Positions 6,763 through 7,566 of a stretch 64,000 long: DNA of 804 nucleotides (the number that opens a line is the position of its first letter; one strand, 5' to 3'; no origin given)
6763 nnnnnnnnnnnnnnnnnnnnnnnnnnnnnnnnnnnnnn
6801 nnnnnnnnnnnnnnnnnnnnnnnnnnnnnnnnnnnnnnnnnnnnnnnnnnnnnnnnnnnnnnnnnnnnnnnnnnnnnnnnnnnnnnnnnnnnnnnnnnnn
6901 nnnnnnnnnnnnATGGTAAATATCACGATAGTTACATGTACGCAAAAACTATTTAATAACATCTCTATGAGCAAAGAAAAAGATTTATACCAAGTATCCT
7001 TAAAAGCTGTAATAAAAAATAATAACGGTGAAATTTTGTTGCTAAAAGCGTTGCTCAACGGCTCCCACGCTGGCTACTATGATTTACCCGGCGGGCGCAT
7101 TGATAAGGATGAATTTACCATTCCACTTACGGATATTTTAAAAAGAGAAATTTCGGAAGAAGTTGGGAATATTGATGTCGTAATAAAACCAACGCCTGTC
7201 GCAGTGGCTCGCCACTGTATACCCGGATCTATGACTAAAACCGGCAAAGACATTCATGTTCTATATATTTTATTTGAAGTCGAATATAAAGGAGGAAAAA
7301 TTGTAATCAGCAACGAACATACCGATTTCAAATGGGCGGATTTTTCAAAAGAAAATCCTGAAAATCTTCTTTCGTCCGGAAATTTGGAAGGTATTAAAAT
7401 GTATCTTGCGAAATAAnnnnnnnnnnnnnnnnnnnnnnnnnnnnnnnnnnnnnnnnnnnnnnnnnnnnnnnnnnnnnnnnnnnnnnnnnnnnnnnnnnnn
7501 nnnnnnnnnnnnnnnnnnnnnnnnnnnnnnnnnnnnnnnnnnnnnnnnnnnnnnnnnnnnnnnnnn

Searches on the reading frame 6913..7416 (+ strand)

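Call 96: search_protein_families(library=pfam, proteins=[window:6913-7416:+], max_evalue=0.0001)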
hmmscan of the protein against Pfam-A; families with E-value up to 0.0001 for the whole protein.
window:6913-7416:+ (167 aa): 1 family
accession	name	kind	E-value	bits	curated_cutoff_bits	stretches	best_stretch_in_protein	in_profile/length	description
PF00293.34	NUDIX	-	2.1e-09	37.9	21.1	1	27-147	3-118/134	NUDIX domain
